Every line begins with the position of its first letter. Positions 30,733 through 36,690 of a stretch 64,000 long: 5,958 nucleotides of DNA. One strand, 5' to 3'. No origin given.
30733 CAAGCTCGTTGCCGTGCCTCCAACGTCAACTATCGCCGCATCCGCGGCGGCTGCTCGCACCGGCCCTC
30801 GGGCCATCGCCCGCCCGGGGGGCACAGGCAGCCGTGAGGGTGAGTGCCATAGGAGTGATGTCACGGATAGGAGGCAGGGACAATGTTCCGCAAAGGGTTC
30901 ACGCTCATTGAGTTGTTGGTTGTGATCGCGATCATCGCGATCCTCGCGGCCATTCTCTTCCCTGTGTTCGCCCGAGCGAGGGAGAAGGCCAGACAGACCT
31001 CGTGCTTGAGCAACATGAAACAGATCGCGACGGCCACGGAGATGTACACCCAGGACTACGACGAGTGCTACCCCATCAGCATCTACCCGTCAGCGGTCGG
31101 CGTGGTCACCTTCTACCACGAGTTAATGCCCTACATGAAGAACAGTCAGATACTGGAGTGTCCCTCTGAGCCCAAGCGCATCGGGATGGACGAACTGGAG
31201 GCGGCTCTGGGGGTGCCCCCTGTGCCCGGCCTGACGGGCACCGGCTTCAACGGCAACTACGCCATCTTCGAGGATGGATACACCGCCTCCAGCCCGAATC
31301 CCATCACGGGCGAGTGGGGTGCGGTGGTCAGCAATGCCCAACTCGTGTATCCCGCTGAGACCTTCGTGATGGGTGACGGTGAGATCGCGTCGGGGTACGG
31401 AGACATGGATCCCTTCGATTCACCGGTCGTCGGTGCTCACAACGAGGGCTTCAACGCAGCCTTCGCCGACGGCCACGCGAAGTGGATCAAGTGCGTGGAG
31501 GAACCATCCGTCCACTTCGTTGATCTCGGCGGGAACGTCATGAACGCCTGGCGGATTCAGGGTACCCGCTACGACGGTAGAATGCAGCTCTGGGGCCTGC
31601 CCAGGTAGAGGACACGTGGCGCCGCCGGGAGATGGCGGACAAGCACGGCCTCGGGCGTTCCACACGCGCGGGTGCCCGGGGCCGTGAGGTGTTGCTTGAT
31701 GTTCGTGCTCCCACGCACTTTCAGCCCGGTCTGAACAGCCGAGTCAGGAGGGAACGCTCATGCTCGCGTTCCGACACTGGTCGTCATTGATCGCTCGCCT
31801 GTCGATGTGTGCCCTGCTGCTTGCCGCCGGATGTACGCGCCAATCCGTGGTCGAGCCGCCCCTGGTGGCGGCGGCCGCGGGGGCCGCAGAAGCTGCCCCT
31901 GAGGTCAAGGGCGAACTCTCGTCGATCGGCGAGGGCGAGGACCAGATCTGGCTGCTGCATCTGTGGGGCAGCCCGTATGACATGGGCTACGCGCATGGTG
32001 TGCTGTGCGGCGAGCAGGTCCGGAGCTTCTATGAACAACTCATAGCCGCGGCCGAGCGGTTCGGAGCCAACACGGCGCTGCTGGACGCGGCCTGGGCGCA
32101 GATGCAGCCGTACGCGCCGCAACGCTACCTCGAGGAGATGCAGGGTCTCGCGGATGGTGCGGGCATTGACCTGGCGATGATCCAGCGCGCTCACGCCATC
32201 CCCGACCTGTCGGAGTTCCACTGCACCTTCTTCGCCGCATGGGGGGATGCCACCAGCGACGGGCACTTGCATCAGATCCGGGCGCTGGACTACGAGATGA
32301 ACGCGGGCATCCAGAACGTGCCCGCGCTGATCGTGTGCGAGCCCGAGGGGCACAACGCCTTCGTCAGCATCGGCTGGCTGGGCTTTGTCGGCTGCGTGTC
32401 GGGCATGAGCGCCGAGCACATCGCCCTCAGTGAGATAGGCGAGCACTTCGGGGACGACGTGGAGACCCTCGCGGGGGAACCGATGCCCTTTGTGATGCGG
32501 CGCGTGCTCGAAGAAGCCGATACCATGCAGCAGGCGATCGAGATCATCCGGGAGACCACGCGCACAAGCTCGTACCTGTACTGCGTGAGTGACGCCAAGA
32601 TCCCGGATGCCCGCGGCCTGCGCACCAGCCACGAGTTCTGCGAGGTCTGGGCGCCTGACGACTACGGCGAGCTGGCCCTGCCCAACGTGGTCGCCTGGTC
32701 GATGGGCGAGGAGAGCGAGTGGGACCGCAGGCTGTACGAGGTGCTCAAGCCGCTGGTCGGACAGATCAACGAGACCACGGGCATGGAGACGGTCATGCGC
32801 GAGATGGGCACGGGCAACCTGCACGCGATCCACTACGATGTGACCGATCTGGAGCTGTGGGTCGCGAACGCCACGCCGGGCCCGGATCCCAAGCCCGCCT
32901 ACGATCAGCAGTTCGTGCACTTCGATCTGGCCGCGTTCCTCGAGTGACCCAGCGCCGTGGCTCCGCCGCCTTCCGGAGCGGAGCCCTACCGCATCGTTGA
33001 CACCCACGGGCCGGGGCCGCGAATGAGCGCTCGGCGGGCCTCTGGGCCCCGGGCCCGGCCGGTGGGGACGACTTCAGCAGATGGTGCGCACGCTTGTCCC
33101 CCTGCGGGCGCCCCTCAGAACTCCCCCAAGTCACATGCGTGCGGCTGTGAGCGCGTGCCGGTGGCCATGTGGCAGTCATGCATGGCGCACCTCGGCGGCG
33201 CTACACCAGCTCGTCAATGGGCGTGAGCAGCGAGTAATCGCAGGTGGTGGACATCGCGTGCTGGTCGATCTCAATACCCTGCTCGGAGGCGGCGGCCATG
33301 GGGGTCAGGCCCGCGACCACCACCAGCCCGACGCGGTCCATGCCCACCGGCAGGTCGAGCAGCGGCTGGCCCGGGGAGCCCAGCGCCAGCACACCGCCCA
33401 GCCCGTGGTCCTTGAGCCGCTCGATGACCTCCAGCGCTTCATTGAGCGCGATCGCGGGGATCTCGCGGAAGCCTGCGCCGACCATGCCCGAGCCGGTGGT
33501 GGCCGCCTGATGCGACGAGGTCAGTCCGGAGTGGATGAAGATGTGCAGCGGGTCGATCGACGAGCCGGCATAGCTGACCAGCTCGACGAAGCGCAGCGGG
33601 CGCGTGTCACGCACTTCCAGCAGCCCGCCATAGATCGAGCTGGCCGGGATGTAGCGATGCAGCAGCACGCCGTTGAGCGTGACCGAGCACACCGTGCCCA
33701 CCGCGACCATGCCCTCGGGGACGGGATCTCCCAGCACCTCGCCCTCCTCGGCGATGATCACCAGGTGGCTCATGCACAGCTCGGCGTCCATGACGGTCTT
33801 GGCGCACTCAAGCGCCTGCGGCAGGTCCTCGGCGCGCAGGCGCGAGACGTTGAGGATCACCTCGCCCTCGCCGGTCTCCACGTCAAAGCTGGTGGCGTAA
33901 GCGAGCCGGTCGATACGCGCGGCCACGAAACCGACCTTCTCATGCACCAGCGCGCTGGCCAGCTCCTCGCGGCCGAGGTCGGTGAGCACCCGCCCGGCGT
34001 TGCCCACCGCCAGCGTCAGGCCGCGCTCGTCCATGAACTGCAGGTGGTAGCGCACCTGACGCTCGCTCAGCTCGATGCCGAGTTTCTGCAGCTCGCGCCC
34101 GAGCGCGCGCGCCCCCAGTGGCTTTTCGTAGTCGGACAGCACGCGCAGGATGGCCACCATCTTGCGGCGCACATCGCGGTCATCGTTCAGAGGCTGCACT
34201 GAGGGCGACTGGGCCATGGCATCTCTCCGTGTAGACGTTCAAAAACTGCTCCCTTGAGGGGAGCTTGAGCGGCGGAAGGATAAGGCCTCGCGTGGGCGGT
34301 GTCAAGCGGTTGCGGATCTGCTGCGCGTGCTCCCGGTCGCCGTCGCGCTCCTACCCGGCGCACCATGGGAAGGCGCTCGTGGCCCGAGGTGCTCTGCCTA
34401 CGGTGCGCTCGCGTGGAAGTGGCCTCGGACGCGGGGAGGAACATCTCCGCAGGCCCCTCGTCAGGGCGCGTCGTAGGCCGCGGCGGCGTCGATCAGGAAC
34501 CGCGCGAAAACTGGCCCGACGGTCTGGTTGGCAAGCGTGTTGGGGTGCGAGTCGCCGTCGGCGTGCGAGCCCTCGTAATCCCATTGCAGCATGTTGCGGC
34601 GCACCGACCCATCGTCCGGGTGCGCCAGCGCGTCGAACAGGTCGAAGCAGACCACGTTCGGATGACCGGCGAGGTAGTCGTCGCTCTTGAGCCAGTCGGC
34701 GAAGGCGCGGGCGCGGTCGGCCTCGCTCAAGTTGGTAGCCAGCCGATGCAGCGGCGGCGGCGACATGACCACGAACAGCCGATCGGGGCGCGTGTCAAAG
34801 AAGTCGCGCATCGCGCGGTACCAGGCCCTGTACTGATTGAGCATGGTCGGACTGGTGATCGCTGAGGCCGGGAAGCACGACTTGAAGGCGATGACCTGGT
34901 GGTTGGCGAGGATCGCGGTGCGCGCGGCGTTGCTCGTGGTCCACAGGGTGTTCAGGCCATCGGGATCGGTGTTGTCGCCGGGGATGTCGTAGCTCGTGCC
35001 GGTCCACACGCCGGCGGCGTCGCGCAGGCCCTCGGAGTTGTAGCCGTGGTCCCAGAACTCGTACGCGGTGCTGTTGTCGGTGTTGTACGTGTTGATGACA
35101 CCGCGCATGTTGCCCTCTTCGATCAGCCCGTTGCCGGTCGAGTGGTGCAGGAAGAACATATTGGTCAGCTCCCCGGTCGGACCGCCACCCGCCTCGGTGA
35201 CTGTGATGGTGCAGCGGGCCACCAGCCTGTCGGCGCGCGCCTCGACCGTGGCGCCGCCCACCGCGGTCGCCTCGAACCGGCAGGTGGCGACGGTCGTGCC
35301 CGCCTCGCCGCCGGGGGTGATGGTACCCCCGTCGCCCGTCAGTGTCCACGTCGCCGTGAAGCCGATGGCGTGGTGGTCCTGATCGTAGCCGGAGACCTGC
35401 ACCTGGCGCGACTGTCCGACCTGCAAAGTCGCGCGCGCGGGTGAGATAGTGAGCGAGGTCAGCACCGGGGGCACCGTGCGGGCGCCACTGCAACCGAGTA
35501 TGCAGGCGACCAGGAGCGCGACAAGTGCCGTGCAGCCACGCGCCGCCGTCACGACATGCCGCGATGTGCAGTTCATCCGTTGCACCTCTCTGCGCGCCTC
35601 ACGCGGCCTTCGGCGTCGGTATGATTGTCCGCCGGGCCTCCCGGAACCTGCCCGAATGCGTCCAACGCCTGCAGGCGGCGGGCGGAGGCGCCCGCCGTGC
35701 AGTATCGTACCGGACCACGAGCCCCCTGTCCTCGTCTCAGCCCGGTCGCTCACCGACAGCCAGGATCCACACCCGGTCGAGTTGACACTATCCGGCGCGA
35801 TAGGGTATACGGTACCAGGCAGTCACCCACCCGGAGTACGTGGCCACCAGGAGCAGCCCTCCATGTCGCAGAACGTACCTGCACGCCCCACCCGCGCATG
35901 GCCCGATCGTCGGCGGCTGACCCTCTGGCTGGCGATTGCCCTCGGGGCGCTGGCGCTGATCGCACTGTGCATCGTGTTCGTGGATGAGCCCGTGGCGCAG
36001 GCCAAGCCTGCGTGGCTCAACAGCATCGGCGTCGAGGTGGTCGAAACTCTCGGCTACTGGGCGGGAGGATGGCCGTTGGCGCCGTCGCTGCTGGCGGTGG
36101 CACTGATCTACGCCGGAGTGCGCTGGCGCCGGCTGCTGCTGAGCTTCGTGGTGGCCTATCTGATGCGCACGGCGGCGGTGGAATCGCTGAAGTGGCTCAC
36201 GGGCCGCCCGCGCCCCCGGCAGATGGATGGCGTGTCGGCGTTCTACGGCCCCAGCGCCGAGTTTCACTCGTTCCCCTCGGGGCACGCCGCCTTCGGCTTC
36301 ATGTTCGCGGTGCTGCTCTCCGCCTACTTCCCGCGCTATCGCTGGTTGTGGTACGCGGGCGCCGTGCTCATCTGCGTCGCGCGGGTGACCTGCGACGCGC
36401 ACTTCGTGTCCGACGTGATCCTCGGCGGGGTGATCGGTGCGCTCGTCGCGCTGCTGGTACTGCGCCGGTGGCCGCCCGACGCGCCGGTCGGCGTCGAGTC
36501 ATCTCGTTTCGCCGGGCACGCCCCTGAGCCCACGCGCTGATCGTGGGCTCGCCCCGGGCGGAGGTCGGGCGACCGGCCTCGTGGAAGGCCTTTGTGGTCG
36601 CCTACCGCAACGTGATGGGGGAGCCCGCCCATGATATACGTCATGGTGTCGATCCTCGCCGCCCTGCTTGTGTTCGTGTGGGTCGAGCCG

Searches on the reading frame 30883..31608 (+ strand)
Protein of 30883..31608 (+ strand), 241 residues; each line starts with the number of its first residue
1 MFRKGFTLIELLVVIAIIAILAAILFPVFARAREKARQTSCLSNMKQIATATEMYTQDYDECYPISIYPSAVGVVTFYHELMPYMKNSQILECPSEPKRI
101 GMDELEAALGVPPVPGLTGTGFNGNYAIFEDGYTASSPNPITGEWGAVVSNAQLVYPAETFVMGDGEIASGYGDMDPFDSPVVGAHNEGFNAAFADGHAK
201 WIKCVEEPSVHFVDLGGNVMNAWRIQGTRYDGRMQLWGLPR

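Call 35: search_protein_families(library=pfam, proteins=[window:30883-31608:+], max_evalue=0.01)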
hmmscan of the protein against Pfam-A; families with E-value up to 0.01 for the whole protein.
window:30883-31608:+ (241 aa): 2 families
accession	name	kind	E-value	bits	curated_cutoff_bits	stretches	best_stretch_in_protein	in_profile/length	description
PF07596.16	SBP_bac_10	-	6.1e-11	43.3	23.3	1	31-92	2-67/268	Protein of unknown function (DUF1559)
PF07963.17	N_methyl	-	1.6e-08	34.2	21.2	1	3-26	4-27/27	Prokaryotic N-terminal methylation motif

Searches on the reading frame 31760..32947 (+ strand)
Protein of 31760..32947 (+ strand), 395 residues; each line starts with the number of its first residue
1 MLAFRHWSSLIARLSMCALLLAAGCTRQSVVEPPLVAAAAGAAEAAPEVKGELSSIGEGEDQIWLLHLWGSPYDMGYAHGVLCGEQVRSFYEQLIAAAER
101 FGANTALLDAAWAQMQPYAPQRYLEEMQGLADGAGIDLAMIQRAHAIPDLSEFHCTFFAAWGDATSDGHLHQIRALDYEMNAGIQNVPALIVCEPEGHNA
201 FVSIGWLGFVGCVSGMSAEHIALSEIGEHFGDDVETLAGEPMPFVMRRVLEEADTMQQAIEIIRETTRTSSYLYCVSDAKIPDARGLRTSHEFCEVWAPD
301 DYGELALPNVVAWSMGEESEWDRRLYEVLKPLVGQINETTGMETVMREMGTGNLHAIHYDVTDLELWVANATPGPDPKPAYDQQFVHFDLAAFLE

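Call 35: search_protein_families(library=pfam, proteins=[window:31760-32947:+], max_evalue=0.01)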
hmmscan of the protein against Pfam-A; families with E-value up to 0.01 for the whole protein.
window:31760-32947:+ (395 aa): 1 family
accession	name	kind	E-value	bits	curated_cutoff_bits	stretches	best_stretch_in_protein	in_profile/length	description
PF03417.21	AAT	-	0.001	19.2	23.2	1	199-279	31-110/225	Acyl-coenzyme A:6-aminopenicillanic acid acyl-transferase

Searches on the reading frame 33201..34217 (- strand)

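Call 35: search_protein_families(library=pfam, proteins=[window:33201-34217:-], max_evalue=0.01)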
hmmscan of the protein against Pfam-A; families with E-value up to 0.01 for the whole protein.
window:33201-34217:- (338 aa): 3 families
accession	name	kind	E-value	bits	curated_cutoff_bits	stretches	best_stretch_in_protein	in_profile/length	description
PF01995.21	NRD1_2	-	1.6e-77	260.4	25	1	95-331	1-236/238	NrpR regulatory domains NRD1 and 2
PF08461.16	HTH_12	-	2.7e-20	72.5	21.4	1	21-86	1-66/66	Ribonuclease R winged-helix domain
PF21715.3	CggR_N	-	0.00092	19.3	30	1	22-85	7-63/71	CggR N-terminal DNA binding domain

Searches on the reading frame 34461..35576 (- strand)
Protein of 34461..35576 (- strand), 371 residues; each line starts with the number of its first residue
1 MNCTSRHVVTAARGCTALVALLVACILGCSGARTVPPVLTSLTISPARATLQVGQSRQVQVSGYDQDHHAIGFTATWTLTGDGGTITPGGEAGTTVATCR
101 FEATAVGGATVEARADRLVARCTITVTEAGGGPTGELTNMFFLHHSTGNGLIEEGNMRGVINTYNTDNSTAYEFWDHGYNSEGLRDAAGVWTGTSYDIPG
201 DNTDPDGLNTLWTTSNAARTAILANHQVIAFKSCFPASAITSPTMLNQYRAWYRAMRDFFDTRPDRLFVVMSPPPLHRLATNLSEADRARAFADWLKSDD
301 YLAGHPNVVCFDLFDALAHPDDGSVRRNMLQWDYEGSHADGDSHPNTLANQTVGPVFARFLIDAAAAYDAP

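Call 35: search_protein_families(library=pfam, proteins=[window:34461-35576:-], max_evalue=0.01)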
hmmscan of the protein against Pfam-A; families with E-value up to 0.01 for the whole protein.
window:34461-35576:- (371 aa): 1 family
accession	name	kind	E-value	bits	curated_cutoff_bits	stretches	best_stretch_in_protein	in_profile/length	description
PF02368.24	Big_2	-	0.003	17.9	22.8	1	40-117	3-70/79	Bacterial Ig-like domain (group 2)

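Call 36: find_homologous_proteins(query=window:34464-35576:-, max_evalue=1e-10)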
Query window:34464-35576:- (371 aa): 1137 proteins with E <= 1e-10 among 8000 candidates; the best 120 are listed.
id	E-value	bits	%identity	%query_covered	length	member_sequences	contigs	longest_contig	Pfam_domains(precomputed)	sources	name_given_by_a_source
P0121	2.7e-253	858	100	100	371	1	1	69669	-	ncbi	-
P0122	2.8e-196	670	80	100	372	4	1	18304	-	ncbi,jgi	-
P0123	1.5e-194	664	79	100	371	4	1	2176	-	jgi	-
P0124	5.1e-167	574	71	92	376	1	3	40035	-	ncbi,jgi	-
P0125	4.8e-157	541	64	99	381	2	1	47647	-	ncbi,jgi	-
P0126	4.6e-142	492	60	94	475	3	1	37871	PF02368.25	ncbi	-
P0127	5.5e-139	481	61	90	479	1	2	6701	-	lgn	-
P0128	1.2e-138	480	61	97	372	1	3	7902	-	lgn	-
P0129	1.1e-136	474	60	89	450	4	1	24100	-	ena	-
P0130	2.0e-133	463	61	91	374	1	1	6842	-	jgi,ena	-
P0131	2.5e-133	463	60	89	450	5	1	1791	-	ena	-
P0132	2.5e-133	463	60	89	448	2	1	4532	-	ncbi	-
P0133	1.1e-132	461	59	95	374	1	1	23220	-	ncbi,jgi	-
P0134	8.1e-131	455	60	89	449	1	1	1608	-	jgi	-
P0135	7.8e-130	451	61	89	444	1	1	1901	-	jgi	-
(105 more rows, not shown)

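Call 37: find_encoding_contigs(protein=P0122, flank=10000, max_places=3)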
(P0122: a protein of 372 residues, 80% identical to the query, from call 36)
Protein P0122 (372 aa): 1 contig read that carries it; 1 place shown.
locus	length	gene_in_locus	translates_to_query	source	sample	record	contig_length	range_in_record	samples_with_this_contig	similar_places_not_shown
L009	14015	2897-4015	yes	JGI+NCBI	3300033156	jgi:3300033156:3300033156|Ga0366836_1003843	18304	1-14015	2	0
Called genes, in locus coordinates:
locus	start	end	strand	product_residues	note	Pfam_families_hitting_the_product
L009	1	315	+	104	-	?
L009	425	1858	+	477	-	PF03951:Gln-synt_N, PF00120:Gln-synt_C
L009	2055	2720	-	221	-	PF01569:PAP2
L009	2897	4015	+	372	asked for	-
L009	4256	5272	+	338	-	PF08461:WHD_RNase_R, PF01995:NRD1_2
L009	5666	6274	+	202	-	PF03737:RraA-like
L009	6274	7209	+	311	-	PF00389:2-Hacid_dh, PF02826:2-Hacid_dh_C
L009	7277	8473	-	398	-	PF12704:MacB_PCD, PF02687:FtsX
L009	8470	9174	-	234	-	PF00005:ABC_tran, PF13304:AAA_21 (faint)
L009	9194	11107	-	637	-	PF25917:BSH_RND, PF25881:HH_YBHG, PF25954:Beta-barrel_RND_2, PF25990:Beta-barrel_YknX, PF26002:Beta-barrel_AprE, PF25967:RND-MFP_C (weak), PF25975:CzcB_C (weak), PF25989:YknX_C (weak), +2 more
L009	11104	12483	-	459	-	PF02321:OEP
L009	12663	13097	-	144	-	PF01047:MarR, PF12802:MarR_2, PF13463:HTH_27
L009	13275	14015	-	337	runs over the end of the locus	PF20511:PMI_typeI_cat, PF07883:Cupin_2 (faint)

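Call 38: find_encoding_contigs(protein=P0124, flank=10000, max_places=3)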
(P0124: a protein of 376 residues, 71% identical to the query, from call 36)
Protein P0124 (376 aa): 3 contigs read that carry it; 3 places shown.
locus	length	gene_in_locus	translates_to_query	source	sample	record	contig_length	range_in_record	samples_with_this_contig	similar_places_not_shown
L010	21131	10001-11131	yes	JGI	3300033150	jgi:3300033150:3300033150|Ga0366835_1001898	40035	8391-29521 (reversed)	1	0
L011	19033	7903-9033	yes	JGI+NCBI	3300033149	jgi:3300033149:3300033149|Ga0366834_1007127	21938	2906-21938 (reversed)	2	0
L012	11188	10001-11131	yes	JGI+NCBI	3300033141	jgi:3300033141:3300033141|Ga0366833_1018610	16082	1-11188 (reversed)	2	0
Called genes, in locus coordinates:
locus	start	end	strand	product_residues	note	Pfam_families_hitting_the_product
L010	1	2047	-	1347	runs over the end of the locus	PF13385:Laminin_G_3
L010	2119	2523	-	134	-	PF00072:Response_reg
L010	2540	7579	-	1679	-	PF08448:PAS_4, PF00989:PAS, PF13188:PAS_8, PF13426:PAS_9, PF01590:GAF, PF00512:HisKA, PF02518:HATPase_c, PF00072:Response_reg, +8 more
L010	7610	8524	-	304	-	PF00072:Response_reg, PF00990:GGDEF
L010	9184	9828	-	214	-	PF01569:PAP2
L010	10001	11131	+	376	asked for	-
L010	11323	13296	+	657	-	PF00989:PAS, PF08448:PAS_4, PF13188:PAS_8, PF13426:PAS_9, PF08447:PAS_3, PF00989:PAS, PF08447:PAS_3, PF13426:PAS_9, +5 more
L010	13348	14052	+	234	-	PF00072:Response_reg, PF00486:Trans_reg_C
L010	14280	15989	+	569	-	PF00989:PAS (faint), PF08448:PAS_4, PF13426:PAS_9 (weak), PF00512:HisKA (weak), PF13581:HATPase_c_2 (weak), PF02518:HATPase_c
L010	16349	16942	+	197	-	-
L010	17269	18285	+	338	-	PF08461:WHD_RNase_R, PF01995:NRD1_2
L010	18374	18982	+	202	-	PF03737:RraA-like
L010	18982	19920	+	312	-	PF00389:2-Hacid_dh, PF02826:2-Hacid_dh_C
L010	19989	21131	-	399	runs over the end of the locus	PF12704:MacB_PCD, PF02687:FtsX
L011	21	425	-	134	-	PF00072:Response_reg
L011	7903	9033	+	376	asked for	-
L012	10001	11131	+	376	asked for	-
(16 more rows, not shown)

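Call 39: find_encoding_contigs(protein=P0125, flank=10000, max_places=3)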
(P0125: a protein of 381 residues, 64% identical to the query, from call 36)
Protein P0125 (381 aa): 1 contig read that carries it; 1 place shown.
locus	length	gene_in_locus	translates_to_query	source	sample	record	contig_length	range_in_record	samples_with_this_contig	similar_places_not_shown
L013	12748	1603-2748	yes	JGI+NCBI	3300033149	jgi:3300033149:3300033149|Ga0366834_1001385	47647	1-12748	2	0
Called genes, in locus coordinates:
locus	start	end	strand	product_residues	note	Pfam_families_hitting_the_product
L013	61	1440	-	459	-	PF14360:PAP2_C (faint), PF01569:PAP2, PF14378:PAP2_3 (weak), PF01569:PAP2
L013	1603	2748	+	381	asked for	-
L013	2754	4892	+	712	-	-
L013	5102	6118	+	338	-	PF08461:WHD_RNase_R, PF01995:NRD1_2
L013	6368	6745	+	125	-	-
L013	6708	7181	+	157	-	-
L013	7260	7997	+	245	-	PF03737:RraA-like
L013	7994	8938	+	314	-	PF00389:2-Hacid_dh, PF03807:F420_oxidored (faint), PF02826:2-Hacid_dh_C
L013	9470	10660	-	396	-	PF12704:MacB_PCD, PF02687:FtsX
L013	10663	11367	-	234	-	PF00005:ABC_tran, PF13304:AAA_21 (faint)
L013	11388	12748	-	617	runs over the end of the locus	PF25917:BSH_RND, PF25881:HH_YBHG, PF25885:HH_EMRA (weak), PF25954:Beta-barrel_RND_2, PF25990:Beta-barrel_YknX, PF25975:CzcB_C (faint)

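Call 66: find_encoding_contigs(protein=P0123, flank=3000, max_places=3)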
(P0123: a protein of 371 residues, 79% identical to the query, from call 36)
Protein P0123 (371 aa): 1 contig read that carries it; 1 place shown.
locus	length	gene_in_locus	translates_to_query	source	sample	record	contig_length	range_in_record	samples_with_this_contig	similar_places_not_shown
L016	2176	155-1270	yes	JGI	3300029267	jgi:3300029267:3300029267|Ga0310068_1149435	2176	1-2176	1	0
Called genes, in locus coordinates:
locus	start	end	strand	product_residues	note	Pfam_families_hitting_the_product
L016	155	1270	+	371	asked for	-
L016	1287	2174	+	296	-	?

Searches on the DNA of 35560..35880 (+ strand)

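Call 17: search_rna_families(source=window, start=35560, end=35880, threshold=evalue, max_evalue=10)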
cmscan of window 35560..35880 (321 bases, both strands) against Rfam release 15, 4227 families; matches with E-value up to 10: 6.
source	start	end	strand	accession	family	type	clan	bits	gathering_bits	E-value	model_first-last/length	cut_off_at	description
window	35668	35750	-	RF02868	ncS037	Gene; sRNA;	-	19.9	112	0.3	1-152/152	no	Burkholderia sRNA 37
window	35664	35709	+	RF03917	mir-4449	Gene; miRNA;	-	17.6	71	2.8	1-69/69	no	mir-4449 microRNA precursor family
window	35658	35688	+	RF01336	CRISPR-DR23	Gene; CRISPR;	-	16.5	45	1.6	1-36/36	no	CRISPR RNA direct repeat element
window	35676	35699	+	RF01340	CRISPR-DR29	Gene; CRISPR;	-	13.4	39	6.1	5-28/37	no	CRISPR RNA direct repeat element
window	35681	35698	+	RF01074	RF_site1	Cis-reg; frameshift_element;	-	13.2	40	7.6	13-30/40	no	Putative RNA-dependent RNA polymerase ribosomal frameshift site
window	35668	35717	-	RF03104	RAGATH-36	Gene; sRNA;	-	12.4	70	3.4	1-128/128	no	RAGATH-36 RNA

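Call 58: search_dna_similar(query=window:35632-35790:+, collection=phages, mode=distant, max_evalue=0.01)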
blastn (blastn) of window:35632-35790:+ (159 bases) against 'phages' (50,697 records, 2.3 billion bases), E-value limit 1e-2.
Records with a match: 1; places in all: 1; records where one place covers at least 80% of the query: 0.
Best place of each record, by identity: 90-95% 1.
By first word of the organism name: Achromobacter 1.
By host as written in the record: Achromobacter sp. 1.
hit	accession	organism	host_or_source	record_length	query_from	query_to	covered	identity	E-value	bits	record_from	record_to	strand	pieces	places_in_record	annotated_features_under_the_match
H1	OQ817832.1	Achromobacter phage CF418P1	Achromobacter sp.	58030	37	74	24%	90.0%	8e-5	53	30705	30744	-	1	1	DNA translocase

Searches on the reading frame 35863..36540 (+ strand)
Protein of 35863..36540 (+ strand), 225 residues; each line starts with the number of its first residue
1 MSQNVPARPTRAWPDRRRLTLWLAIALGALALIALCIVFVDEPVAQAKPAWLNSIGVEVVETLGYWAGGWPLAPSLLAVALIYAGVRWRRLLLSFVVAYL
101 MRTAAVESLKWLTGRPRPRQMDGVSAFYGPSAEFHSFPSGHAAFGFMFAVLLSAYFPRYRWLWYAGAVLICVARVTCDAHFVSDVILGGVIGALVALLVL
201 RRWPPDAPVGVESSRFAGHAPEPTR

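Call 35: search_protein_families(library=pfam, proteins=[window:35863-36540:+], max_evalue=0.01)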
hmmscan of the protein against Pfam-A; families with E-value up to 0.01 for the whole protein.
window:35863-36540:+ (225 aa): 3 families
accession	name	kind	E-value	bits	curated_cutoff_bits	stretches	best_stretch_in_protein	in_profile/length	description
PF01569.27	PAP2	-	3.1e-25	88.9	27.2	1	92-201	2-123/130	PAP2 superfamily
PF14378.12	PAP2_3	-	5.3e-06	26.8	27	1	120-197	110-189/190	PAP2 superfamily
PF14360.12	PAP2_C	-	0.0024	18.8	27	1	139-196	8-69/74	PAP2 superfamily C-terminal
